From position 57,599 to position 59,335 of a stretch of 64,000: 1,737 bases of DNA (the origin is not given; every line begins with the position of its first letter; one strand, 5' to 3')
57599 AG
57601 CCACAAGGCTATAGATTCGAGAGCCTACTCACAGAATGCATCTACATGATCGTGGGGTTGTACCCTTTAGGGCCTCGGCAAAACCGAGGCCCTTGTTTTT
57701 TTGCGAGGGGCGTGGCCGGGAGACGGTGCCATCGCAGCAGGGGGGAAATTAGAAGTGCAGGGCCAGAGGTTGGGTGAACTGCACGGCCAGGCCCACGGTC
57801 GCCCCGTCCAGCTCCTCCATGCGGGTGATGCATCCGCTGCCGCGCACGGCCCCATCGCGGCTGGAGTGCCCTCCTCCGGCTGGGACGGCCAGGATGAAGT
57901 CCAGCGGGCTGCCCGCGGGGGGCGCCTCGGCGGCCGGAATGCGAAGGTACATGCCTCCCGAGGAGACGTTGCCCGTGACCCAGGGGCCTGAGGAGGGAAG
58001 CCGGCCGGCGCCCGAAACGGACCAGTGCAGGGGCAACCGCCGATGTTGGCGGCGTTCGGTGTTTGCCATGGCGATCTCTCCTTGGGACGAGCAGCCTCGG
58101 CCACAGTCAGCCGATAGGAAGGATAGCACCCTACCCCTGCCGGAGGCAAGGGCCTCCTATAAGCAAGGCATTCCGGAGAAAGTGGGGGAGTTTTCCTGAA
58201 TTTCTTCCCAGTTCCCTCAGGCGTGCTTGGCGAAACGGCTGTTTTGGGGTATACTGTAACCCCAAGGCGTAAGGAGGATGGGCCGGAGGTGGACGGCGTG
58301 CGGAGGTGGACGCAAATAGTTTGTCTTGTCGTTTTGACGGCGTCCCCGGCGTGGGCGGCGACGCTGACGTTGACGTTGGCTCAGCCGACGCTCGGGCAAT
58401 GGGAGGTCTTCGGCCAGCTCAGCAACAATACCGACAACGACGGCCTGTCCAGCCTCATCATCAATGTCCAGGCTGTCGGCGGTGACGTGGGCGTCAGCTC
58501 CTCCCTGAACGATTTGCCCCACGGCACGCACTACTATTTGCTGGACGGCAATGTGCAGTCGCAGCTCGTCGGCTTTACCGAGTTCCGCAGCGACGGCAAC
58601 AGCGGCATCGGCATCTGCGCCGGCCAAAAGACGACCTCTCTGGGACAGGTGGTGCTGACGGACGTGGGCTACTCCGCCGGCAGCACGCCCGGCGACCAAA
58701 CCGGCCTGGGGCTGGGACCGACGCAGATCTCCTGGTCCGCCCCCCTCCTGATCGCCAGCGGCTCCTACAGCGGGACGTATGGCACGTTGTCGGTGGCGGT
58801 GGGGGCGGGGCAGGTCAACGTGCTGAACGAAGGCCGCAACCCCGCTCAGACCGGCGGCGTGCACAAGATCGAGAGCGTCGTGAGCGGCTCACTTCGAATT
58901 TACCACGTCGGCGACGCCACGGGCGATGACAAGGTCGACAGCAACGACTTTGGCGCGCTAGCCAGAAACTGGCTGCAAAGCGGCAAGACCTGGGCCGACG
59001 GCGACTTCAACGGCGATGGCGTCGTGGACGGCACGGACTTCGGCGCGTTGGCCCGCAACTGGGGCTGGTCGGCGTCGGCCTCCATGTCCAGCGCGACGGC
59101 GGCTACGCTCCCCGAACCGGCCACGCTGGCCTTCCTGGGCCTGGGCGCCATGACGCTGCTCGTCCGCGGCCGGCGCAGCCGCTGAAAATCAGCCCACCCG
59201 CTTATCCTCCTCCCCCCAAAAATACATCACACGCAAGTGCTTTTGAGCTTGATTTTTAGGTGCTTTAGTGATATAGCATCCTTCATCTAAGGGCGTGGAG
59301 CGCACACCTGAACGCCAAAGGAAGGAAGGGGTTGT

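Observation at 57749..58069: PilZ-domain c-di-GMP receptor gene embedded, antisense, within the PEP-CTERM array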

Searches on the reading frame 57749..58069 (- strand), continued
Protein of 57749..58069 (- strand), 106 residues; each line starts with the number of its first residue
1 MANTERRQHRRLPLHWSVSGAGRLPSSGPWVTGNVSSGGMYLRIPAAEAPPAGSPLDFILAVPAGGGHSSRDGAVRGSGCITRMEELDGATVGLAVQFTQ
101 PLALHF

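Call 69: find_encoding_contigs(protein=P0265, flank=5000, max_places=1)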
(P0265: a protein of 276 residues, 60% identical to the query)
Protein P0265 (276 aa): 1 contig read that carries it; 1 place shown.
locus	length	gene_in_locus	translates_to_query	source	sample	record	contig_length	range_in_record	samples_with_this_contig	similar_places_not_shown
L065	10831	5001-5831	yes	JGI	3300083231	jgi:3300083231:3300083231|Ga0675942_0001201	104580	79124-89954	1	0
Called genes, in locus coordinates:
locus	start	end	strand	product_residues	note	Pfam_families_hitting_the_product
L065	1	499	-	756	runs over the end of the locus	PF00142:Fer4_NifH (faint), PF01656:CbiA, PF06564:CBP_BcsQ (weak), PF09140:MipZ, PF10609:ParA, PF13614:AAA_31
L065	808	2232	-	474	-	PF03841:SelA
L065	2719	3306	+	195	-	PF18755:RAMA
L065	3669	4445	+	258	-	PF25470:DUF7901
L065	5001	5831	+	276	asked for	PF01261:AP_endonuc_2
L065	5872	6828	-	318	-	PF01370:Epimerase, PF04321:RmlD_sub_bind (weak), PF16363:GDP_Man_Dehyd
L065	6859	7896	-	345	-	PF01370:Epimerase, PF04321:RmlD_sub_bind (weak), PF16363:GDP_Man_Dehyd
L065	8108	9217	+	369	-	PF00288:GHMP_kinases_N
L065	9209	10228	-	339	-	PF13350:Y_phosphatase3, PF22741:PTP-NADK, PF22785:Tc-R-P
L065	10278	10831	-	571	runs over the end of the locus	-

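Call 70: search_protein_families(library=pfam, proteins=[L011:5345-6175:+], max_evalue=0.01)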
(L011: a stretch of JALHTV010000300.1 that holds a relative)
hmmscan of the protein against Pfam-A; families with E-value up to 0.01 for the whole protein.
L011:5345-6175:+ (276 aa): 1 family
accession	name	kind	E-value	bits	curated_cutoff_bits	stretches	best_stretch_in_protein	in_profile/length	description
PF01261.30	AP_endonuc_2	-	9.9e-24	84.8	31.1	1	22-266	4-248/249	Xylose isomerase-like TIM barrel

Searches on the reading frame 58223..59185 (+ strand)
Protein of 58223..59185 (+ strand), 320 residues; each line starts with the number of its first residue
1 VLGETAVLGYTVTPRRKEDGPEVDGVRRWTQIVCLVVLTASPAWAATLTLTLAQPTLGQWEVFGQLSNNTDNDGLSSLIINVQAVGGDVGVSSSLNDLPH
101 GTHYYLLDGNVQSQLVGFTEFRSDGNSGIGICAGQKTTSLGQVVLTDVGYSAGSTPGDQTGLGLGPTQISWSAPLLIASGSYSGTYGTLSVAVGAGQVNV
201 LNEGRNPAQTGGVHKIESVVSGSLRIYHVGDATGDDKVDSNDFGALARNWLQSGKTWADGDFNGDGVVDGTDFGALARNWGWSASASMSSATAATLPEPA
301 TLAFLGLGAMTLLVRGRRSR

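Call 3: search_protein_families(library=pfam, proteins=[window:58223-59185:+], max_evalue=1)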
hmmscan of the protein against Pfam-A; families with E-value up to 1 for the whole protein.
window:58223-59185:+ (320 aa): 4 families
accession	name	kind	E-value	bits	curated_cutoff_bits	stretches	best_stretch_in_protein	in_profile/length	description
PF00404.24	Dockerin_1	-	3.8e-07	30.6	22.9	1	230-278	2-54/57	Dockerin type I domain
PF07589.16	PEP-CTERM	-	0.00021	21.7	20.7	1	297-318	3-24/24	PEP-CTERM motif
PF13405.12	EF-hand_6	-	0.039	14.1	25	0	261-281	10-30/30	EF-hand domain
PF00036.39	EF-hand_1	-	0.13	12.3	25.4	0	257-277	6-26/29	EF hand domain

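Call 4: search_protein_families(library=ncbifam, proteins=[window:58223-59185:+], max_evalue=1)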
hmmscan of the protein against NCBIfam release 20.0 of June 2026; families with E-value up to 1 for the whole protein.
window:58223-59185:+ (320 aa): 10 families
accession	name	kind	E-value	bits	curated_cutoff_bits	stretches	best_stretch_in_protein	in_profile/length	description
NF041538.1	PEP_EDSA_1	subfamily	0.00031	20.5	100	1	275-318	262-306/307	EDSAP-1 family PEP-CTERM protein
NF038125.1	PEP_CTERM_THxN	subfamily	0.0021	17.7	85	1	290-318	219-245/246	THxN family PEP-CTERM protein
NF038129.1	PEP_NF038129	equivalog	0.004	17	65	1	284-318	159-193/194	NF038129 family PEP-CTERM protein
NF038118.1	PEP_CTERM_CCXG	equivalog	0.0045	16.7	90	1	286-318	166-198/199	CCXG family PEP-CTERM protein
NF033947.0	PEP-cistern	hypoth_equivalog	0.014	15.1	60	1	287-318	164-195/195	cistern family PEP-CTERM protein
TIGR02595.1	PEP_CTERM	domain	0.018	15.9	16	1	297-316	2-21/24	PEP-CTERM sorting domain-containing protein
TIGR02052.1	MerP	equivalog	0.023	15.2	92.55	1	30-57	5-32/92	mercury resistance system periplasmic binding protein MerP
NF041540.1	dockerin_GC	domain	0.035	14.5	29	1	231-275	11-58/67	GC-type dockerin domain-anchored protein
NF038120.1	PEP_CTERM_QFxxD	subfamily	0.042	13.7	80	1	293-318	190-215/215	NF038120 family PEP-CTERM protein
NF033554.9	floc_PepA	equivalog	0.26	11.1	80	1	227-319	196-260/261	flocculation-associated PEP-CTERM protein PepA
